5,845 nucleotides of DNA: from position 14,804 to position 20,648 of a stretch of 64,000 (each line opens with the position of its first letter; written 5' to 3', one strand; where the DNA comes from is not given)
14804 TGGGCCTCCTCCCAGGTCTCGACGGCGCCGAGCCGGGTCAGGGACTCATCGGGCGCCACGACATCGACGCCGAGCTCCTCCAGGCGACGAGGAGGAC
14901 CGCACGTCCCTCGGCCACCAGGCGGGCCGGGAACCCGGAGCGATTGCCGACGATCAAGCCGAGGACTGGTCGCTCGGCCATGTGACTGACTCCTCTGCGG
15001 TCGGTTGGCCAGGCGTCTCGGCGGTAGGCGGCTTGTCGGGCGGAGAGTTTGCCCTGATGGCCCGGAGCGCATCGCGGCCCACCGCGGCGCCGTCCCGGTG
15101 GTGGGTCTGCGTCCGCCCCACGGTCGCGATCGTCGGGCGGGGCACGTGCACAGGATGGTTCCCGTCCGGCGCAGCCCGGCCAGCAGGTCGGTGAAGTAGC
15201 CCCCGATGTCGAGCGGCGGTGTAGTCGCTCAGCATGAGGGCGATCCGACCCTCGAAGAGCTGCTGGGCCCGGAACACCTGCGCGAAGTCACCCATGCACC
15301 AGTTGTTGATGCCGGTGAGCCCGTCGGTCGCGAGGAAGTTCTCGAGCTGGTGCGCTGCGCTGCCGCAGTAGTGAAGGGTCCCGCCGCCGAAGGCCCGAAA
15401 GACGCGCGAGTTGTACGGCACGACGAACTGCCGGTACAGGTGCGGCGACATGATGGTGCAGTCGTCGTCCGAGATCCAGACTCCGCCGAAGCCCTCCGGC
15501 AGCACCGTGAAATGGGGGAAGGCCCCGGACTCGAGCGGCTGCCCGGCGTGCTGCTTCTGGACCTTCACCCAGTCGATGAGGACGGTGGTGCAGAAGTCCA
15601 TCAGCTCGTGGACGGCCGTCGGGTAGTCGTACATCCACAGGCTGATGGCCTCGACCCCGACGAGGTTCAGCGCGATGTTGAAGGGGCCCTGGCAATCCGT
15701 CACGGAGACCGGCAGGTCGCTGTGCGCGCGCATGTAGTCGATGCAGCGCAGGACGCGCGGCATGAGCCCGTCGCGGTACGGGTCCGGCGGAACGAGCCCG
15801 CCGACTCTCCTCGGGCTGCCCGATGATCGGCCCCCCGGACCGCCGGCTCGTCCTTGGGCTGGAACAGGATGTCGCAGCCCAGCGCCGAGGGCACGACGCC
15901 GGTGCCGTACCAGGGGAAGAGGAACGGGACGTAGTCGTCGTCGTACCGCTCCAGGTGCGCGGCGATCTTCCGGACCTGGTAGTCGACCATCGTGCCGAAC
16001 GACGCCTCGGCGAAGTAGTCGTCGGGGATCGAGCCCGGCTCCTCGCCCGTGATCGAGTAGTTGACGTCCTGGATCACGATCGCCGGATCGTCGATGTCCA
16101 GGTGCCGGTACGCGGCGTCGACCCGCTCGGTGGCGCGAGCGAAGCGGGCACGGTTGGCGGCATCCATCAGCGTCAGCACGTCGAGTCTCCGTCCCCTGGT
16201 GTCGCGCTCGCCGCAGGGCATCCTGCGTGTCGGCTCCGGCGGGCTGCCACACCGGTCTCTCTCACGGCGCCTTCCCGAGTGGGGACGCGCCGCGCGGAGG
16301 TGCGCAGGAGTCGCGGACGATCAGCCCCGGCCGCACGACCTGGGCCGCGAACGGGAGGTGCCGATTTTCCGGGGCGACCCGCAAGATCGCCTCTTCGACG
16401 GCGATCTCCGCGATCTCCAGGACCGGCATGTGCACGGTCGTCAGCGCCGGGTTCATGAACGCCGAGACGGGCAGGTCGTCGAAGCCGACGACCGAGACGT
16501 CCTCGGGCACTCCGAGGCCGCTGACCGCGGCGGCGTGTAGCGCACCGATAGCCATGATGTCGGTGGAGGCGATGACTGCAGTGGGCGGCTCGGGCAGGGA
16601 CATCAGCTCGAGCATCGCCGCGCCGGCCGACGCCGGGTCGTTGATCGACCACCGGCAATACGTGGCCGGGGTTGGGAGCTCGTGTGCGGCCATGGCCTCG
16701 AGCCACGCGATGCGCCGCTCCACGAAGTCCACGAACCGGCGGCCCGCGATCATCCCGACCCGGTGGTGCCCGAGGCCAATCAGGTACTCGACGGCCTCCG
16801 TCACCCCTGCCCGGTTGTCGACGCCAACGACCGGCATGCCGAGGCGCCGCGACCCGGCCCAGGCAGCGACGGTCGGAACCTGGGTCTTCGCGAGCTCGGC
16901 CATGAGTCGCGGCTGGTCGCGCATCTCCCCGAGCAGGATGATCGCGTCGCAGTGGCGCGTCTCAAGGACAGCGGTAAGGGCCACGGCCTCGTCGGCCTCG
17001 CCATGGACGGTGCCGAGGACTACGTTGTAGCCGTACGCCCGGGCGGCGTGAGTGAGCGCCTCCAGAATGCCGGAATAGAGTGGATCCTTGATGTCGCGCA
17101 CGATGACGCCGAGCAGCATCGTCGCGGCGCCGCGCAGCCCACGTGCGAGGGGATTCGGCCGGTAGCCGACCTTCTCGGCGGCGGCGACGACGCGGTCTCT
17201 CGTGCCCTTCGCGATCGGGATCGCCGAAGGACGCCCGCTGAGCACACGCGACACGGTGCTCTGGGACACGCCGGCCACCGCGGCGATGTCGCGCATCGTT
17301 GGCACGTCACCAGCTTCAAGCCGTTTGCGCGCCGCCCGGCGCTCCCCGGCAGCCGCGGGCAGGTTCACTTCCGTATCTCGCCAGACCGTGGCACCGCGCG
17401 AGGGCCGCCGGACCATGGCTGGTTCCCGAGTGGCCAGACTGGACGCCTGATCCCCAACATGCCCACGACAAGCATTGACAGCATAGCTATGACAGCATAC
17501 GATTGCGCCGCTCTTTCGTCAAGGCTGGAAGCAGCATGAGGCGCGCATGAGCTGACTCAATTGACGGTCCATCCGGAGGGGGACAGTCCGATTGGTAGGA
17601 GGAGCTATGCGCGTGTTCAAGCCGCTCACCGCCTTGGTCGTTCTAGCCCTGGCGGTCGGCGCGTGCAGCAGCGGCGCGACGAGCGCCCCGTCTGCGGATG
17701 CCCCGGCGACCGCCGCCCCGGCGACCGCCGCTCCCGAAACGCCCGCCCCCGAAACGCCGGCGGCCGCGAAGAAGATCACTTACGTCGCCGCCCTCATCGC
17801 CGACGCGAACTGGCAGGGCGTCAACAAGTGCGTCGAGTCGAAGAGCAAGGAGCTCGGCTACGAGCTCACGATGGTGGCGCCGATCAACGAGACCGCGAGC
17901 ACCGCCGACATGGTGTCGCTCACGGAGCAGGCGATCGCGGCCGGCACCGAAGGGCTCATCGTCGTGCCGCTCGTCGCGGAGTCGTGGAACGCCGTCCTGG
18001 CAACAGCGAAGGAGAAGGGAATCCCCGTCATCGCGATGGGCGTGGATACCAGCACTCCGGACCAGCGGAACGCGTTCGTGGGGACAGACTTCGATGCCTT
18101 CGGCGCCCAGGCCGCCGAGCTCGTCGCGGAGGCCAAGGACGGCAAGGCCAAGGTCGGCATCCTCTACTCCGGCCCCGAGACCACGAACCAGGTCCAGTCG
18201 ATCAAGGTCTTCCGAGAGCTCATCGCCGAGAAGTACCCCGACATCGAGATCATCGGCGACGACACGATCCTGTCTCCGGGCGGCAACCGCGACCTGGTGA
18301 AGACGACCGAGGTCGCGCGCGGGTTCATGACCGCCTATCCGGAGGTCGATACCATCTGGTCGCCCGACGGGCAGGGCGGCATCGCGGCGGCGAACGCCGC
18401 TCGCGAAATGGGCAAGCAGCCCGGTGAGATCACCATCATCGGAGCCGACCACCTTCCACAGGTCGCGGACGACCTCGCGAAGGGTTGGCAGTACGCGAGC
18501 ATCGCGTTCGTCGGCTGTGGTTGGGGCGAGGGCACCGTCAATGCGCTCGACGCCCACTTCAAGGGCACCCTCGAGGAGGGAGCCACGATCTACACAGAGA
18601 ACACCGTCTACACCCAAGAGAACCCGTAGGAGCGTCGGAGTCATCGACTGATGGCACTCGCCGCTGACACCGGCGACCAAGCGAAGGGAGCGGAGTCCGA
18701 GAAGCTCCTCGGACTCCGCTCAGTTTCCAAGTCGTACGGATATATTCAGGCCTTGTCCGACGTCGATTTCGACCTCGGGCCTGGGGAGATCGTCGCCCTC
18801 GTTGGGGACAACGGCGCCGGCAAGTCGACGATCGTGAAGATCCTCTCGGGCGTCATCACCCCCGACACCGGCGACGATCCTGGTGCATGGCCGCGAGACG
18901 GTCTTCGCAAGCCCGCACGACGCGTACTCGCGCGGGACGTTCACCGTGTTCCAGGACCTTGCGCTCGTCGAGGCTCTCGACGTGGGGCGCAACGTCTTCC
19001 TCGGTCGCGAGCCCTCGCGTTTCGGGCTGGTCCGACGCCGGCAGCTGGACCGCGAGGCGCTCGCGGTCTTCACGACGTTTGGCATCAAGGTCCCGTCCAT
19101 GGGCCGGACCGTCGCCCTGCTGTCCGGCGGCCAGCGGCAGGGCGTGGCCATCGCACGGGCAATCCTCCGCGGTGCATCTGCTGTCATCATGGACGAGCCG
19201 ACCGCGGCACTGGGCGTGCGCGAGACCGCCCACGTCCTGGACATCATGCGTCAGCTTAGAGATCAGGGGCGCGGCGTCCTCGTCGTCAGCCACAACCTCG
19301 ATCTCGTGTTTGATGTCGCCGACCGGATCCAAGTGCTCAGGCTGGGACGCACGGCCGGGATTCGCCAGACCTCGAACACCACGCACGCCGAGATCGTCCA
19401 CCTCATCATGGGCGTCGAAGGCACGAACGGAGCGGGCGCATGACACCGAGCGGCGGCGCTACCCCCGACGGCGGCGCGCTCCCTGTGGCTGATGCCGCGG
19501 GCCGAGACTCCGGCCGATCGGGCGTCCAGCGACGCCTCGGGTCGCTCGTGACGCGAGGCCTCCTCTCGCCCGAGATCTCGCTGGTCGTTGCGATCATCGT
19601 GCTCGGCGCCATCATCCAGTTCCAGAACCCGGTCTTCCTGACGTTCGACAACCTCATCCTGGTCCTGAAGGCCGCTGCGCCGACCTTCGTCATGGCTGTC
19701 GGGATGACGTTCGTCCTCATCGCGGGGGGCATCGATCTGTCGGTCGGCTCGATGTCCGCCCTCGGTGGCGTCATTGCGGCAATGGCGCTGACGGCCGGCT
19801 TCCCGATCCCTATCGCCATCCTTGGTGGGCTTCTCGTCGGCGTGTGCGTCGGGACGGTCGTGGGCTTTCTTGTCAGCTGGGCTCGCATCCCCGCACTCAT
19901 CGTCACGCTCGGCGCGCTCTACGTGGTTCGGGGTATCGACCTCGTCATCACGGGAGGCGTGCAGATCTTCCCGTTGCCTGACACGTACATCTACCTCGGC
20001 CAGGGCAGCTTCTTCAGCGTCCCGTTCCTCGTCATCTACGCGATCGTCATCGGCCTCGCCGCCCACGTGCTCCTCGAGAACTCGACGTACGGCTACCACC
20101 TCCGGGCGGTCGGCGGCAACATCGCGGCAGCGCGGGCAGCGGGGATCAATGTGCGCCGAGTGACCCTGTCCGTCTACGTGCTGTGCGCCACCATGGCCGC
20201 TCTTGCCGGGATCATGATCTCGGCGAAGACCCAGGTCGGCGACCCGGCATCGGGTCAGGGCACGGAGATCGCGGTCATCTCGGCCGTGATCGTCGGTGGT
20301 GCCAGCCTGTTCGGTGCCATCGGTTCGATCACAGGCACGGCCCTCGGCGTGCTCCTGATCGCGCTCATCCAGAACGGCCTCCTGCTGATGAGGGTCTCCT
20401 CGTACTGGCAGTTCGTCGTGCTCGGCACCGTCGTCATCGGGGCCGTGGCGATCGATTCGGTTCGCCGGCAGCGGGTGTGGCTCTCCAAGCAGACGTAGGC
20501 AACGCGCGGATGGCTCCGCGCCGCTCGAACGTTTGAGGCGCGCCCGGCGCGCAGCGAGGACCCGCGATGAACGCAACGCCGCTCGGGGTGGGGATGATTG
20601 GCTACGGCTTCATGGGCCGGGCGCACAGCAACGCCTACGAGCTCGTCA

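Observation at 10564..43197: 32.6-kb integrase-bearing island bounded by a duplicated 5' half of tRNA-Arg (unusual polarity)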

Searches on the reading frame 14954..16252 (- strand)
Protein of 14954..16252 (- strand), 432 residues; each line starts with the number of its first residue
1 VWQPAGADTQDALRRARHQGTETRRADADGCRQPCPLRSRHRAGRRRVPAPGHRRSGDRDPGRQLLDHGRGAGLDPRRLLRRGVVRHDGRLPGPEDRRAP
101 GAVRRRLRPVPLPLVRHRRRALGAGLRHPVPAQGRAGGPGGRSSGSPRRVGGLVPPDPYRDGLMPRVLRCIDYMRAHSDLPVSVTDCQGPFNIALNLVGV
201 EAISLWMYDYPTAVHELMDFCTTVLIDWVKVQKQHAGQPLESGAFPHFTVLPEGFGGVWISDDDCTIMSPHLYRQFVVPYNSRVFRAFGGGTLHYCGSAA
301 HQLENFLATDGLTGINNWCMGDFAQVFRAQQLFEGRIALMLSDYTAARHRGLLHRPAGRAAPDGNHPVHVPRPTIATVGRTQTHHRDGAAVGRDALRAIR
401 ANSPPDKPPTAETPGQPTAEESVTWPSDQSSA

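Call 11: search_protein_families(library=pfam, proteins=[window:14954-16252:-], max_evalue=0.001)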
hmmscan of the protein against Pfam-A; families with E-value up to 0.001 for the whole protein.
window:14954-16252:- (432 aa): 1 family
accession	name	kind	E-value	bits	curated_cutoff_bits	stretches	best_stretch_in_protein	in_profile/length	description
PF01208.23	URO-D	-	3.1e-15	56.5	23.9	1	147-234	102-196/346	Uroporphyrinogen decarboxylase (URO-D)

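Call 55: search_protein_families(library=ncbifam, proteins=[window:14954-16252:-], max_evalue=0.001)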
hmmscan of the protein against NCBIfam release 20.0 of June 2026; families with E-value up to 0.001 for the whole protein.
window:14954-16252:- (432 aa): 3 families
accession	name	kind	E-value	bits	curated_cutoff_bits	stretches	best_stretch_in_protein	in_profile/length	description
NF004889.0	PRK06252.1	subfamily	3.5e-12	46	244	1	159-305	116-248/340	methylcobalamin:coenzyme M methyltransferase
TIGR01463.1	mtaA_cmuA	subfamily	2.2e-10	40.4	235.4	1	158-340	112-281/340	MtaA/CmuA family methyltransferase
NF040654.1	MtaA_Meth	equivalog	2.2e-07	30.1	400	1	154-314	109-254/337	methylcobamide:CoM methyltransferase MtaA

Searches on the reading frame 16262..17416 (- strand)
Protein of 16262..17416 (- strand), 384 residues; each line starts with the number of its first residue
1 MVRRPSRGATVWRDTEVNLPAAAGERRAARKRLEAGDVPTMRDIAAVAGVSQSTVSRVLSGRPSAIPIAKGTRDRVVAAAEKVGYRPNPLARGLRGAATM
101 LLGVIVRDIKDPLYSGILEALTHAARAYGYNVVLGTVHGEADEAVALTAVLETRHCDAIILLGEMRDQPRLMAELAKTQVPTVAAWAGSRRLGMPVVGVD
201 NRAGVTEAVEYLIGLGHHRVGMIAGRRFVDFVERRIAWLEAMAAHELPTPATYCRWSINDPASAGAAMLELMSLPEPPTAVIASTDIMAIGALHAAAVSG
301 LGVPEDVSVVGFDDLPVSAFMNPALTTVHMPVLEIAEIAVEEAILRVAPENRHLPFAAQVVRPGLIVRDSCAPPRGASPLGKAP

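Call 11: search_protein_families(library=pfam, proteins=[window:16262-17416:-], max_evalue=0.001)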
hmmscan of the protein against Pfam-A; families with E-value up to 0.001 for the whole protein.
window:16262-17416:- (384 aa): 4 families
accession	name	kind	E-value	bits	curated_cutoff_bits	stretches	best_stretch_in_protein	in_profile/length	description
PF13377.12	Peripla_BP_3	-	1.6e-31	110.1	26.5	1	209-371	1-167/167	Periplasmic binding protein-like domain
PF00532.27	Peripla_BP_1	-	9.4e-22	78.2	22.2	1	102-331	4-245/281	Periplasmic binding proteins and sugar binding domain of LacI family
PF00356.27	LacI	-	3e-14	53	27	1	40-88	1-46/46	Bacterial regulatory proteins, lacI family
PF13407.12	Peripla_BP_4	-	2.7e-06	27.6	35.1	1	103-317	2-221/258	Periplasmic binding protein domain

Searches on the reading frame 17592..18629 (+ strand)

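Call 11: search_protein_families(library=pfam, proteins=[window:17592-18629:+], max_evalue=0.001)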
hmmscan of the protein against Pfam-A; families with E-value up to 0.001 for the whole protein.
window:17592-18629:+ (345 aa): 2 families
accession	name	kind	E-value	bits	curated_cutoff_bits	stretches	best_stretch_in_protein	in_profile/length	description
PF13407.12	Peripla_BP_4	-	6.2e-42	144.4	35.1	1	72-325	11-256/258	Periplasmic binding protein domain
PF00532.27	Peripla_BP_1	-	1.8e-05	24.8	22.2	1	71-181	13-119/281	Periplasmic binding proteins and sugar binding domain of LacI family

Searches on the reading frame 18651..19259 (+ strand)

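Call 13: search_protein_families(library=pfam, proteins=[window:18651-19259:+], max_evalue=0.001)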
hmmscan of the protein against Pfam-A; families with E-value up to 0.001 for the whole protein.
window:18651-19259:+ (202 aa): 4 families
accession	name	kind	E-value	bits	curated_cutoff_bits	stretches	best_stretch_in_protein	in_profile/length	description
PF00005.33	ABC_tran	-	2.3e-11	44.9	25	1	35-75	1-41/137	ABC transporter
PF13476.12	AAA_23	-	1.7e-05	26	27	1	35-77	10-51/201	AAA domain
PF13555.12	AAA_29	-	0.00017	21.7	27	1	38-73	15-50/61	P-loop containing region of AAA domain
PF13304.12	AAA_21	-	0.00043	20.9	27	1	47-77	1-34/304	AAA domain, putative AbiEii toxin, Type IV TA system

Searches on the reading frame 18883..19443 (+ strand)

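Call 13: search_protein_families(library=pfam, proteins=[window:18883-19443:+], max_evalue=0.001)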
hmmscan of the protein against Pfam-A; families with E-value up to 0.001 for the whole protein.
window:18883-19443:+ (186 aa): 1 family
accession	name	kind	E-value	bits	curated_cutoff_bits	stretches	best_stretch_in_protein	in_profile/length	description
PF00005.33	ABC_tran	-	6.9e-10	40.1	25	1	13-108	55-137/137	ABC transporter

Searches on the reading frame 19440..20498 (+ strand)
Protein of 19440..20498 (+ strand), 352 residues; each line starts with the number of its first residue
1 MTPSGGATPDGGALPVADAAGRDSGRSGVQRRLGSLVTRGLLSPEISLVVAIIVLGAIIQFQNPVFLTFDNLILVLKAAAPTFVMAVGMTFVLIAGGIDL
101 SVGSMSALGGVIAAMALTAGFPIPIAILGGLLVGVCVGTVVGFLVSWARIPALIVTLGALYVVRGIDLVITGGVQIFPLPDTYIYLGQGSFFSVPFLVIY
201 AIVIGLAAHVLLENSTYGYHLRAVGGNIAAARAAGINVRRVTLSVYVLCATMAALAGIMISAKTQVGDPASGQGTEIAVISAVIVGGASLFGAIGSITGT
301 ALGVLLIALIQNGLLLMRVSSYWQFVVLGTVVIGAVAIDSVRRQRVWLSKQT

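Call 13: search_protein_families(library=pfam, proteins=[window:19440-20498:+], max_evalue=0.001)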
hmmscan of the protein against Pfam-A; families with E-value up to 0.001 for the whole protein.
window:19440-20498:+ (352 aa): 1 family
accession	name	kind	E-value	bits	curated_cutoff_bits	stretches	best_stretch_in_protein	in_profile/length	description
PF02653.21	BPD_transp_2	-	6.8e-41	140.6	26.8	1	74-335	4-268/269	Branched-chain amino acid transport system / permease component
